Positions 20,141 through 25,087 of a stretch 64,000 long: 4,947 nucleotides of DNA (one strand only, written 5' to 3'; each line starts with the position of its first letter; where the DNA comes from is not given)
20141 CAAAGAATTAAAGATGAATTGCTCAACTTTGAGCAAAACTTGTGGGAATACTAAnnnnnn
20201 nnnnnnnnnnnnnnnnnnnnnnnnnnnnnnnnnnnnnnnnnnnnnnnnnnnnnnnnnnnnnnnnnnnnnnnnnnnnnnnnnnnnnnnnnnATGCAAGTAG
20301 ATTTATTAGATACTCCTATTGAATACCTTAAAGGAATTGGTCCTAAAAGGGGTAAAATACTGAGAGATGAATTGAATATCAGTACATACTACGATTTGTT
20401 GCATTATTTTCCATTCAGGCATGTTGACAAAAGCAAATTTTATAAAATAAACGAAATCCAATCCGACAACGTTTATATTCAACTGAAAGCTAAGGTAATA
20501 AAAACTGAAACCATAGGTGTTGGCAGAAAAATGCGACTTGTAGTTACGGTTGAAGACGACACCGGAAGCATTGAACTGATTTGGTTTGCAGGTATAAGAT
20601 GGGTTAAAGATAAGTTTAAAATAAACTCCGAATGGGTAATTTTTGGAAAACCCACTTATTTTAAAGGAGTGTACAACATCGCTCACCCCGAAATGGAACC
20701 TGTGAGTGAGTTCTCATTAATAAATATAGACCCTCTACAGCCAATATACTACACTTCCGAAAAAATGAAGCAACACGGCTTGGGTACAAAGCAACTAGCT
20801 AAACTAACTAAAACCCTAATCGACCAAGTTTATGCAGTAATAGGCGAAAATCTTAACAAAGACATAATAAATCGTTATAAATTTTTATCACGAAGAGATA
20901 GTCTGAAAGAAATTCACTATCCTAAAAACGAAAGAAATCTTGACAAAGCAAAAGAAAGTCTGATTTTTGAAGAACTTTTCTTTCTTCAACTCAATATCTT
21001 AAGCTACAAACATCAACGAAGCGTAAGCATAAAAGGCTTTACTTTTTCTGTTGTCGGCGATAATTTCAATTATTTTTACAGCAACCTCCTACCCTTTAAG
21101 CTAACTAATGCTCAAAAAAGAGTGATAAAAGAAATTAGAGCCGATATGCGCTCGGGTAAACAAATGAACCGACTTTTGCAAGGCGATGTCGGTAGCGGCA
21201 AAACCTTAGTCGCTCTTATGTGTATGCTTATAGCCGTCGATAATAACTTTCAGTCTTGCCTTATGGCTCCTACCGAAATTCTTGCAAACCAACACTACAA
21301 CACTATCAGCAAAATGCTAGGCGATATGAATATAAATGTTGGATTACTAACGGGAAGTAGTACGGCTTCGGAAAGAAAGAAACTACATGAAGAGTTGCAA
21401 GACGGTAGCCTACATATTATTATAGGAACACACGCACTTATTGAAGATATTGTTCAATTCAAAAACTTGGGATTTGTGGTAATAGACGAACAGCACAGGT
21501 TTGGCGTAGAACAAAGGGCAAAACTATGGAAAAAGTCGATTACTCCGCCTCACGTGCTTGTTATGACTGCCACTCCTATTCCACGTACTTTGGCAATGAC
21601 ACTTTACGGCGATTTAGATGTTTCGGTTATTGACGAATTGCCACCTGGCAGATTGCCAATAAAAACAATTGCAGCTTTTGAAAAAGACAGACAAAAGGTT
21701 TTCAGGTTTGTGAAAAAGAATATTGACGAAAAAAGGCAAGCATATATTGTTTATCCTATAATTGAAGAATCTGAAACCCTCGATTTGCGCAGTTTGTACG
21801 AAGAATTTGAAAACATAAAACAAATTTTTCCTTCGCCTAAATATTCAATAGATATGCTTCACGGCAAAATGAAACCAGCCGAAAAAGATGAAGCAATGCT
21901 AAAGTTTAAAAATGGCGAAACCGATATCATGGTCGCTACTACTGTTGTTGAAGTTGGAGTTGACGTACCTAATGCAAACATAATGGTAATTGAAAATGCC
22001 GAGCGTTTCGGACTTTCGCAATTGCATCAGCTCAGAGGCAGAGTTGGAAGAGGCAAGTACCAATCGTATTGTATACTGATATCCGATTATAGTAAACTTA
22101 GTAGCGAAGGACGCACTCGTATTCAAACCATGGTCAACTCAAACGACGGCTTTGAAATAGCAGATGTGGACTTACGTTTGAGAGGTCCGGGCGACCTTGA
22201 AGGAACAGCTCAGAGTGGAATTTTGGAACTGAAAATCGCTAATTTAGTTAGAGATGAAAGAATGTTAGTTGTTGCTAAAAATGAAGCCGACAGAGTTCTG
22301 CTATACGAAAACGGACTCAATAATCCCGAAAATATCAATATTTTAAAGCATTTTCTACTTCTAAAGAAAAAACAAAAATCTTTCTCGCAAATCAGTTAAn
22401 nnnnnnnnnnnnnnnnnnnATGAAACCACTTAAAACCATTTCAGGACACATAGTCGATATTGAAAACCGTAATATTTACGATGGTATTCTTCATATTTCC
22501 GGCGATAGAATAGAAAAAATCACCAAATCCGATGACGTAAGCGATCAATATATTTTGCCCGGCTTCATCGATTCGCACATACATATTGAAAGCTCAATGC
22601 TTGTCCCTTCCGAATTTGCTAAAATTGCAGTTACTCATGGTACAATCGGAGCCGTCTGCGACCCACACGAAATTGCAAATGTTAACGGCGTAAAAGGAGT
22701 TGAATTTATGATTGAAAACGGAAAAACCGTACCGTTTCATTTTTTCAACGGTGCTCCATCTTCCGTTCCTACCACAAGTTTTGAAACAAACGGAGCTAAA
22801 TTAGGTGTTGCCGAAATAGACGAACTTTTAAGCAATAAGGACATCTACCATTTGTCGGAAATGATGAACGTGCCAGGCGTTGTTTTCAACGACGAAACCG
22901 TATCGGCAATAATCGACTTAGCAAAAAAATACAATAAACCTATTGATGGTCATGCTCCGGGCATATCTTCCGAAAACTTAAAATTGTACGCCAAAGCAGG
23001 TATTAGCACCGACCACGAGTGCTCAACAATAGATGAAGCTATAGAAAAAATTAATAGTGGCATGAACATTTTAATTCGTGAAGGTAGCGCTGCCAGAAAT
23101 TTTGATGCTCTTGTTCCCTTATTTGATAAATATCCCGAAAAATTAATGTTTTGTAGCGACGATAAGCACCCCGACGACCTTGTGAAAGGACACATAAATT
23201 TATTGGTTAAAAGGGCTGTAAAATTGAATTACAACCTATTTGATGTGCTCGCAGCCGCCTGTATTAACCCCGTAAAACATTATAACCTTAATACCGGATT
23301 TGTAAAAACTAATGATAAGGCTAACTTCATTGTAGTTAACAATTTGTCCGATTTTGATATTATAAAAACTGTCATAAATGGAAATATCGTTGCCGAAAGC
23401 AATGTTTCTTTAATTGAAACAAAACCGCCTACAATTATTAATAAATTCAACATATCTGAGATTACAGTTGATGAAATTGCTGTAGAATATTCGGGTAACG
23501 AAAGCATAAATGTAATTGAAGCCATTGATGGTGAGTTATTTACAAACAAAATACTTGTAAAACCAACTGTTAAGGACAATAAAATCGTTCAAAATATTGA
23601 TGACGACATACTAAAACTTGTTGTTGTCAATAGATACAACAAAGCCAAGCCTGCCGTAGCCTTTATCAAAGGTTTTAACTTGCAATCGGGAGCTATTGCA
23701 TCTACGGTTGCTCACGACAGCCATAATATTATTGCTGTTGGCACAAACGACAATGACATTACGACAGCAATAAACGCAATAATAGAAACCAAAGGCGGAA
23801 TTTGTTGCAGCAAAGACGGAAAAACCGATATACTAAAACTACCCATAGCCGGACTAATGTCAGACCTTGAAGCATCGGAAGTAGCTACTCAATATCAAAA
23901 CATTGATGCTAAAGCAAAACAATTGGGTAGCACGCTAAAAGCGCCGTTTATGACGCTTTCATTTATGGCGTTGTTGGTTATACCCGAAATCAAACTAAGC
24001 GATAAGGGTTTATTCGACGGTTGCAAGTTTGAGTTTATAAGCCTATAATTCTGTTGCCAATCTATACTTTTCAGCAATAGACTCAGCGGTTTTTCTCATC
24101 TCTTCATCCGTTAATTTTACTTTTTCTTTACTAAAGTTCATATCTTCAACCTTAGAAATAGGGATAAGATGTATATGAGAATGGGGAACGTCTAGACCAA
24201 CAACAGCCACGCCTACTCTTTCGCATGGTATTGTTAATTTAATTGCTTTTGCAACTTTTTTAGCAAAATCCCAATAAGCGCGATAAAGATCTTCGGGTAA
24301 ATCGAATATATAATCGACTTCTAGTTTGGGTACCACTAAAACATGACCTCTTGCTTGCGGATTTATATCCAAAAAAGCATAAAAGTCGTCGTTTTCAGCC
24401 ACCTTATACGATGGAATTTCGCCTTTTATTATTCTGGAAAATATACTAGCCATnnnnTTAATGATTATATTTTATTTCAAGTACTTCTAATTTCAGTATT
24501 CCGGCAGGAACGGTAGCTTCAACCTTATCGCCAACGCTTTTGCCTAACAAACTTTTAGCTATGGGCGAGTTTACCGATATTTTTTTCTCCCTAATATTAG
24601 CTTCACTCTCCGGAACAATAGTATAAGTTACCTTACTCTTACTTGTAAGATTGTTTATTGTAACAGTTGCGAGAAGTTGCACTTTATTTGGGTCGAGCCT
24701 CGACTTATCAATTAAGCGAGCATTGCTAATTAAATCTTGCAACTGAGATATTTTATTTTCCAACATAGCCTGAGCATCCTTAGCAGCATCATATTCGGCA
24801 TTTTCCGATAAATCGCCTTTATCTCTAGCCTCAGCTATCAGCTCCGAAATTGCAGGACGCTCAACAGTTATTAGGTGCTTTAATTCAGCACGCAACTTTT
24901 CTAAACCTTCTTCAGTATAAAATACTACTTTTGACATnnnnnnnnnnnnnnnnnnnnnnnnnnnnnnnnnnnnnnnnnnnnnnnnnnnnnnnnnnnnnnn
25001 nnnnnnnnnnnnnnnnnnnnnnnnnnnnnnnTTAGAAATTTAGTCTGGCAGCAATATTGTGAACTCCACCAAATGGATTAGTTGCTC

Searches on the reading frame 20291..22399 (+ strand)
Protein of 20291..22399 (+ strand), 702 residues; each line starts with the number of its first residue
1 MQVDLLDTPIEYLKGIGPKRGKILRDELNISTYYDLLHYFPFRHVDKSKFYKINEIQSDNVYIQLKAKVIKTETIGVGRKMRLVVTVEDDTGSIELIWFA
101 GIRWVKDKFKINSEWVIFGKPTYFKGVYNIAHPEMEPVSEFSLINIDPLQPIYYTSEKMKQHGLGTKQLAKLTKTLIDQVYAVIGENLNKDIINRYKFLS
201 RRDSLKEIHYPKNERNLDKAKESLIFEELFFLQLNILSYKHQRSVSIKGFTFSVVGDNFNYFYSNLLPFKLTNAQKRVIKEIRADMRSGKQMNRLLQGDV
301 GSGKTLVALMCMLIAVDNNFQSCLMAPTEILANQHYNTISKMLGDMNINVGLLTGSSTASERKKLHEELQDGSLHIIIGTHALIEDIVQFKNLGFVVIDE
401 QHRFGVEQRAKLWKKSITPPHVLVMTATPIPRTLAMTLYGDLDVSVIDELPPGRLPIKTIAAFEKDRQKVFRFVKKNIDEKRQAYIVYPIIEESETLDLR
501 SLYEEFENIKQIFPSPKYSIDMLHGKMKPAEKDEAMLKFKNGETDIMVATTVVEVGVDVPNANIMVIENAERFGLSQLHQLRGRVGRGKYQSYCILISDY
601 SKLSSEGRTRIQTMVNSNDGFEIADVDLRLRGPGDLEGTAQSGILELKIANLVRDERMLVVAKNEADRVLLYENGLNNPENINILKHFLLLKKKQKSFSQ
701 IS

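Call 68: search_protein_families(library=pfam, max_evalue=0.00001, proteins=[window:20291-22399:+])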
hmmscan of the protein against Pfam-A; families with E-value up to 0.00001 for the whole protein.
window:20291-22399:+ (702 aa): 7 families
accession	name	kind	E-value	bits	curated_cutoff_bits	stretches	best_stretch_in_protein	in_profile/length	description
PF00270.35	DEAD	-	3.2e-29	102.2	26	1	272-435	1-165/167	DEAD/DEAH box helicase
PF00271.37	Helicase_C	-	4.2e-24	85.4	23.5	1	479-588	13-109/110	Helicase conserved C-terminal domain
PF19833.4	RecG_dom3_C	-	1.7e-21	76.4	26.8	1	618-702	2-87/87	ATP-dependent DNA helicase RecG, domain 3, C-terminal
PF17191.10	RecG_wedge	-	2.2e-18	66.8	23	1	9-161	1-148/162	RecG wedge domain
PF04851.21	ResIII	-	6.3e-14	52.6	22.5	1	269-429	2-162/164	Type III restriction enzyme, res subunit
PF22590.2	Cas3-like_C_2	-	3.1e-06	27.8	27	0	516-588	28-104/106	CRISPR-associated nuclease/helicase Cas3, C-terminal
PF01336.31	tRNA_anti-codon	-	9.9e-06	25.8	27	0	69-138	7-75/75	OB-fold nucleic acid binding domain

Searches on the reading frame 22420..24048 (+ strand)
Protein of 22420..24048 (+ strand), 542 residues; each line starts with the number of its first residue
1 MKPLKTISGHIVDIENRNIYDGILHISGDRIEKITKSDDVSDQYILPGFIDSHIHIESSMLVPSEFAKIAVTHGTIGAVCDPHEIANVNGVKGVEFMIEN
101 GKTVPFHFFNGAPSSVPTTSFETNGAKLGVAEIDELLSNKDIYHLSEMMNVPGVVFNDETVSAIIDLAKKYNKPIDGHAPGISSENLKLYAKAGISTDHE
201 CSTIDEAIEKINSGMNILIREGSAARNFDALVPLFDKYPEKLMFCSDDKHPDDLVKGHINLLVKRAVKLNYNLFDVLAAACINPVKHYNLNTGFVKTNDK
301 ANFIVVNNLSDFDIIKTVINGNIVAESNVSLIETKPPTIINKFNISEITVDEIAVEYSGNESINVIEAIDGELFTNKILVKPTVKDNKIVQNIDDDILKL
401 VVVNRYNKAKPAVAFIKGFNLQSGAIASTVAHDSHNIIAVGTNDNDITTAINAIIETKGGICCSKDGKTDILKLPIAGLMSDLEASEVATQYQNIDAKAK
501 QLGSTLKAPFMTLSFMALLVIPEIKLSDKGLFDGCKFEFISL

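Call 68: search_protein_families(library=pfam, max_evalue=0.00001, proteins=[window:22420-24048:+])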
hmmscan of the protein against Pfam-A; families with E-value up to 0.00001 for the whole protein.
window:22420-24048:+ (542 aa): 2 families
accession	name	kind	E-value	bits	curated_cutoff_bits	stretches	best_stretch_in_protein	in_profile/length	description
PF13382.11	Adenine_deam_C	-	2.2e-63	213.1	27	1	373-537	2-168/169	Adenine deaminase C-terminal domain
PF01979.26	Amidohydro_1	-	2.7e-35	122.7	25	1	44-324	1-345/345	Amidohydrolase family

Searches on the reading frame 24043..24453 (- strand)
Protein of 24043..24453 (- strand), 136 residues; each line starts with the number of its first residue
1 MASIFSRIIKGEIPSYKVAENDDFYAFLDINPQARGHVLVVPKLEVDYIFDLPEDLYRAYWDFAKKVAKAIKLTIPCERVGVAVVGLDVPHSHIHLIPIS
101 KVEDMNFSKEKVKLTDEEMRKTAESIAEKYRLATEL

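Call 68: search_protein_families(library=pfam, max_evalue=0.00001, proteins=[window:24043-24453:-])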
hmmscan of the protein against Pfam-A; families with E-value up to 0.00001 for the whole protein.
window:24043-24453:- (136 aa): 2 families
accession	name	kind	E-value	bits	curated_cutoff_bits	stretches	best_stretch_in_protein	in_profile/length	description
PF01230.28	HIT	-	1.8e-18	67.4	21.5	1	10-99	1-95/98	HIT domain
PF11969.13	DcpS_C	-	2.4e-11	44.5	24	1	4-108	3-109/114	Scavenger mRNA decapping enzyme C-term binding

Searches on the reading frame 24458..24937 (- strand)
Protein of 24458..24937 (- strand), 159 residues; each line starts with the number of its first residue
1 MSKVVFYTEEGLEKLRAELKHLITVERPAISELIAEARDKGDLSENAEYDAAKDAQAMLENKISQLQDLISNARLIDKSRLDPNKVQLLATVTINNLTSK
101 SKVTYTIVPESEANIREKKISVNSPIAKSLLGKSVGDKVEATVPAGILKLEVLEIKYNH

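Call 68: search_protein_families(library=pfam, max_evalue=0.00001, proteins=[window:24458-24937:-])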
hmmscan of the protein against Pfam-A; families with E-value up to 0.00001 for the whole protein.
window:24458-24937:- (159 aa): 2 families
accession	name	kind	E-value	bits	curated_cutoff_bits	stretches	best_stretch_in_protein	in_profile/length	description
PF03449.20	GreA_GreB_N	-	8.1e-29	100.1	24.5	1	6-74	2-70/71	Transcription elongation factor, N-terminal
PF01272.25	GreA_GreB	-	1.1e-25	89.8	26.9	1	84-157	4-77/77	Transcription elongation factor, GreA/GreB, C-term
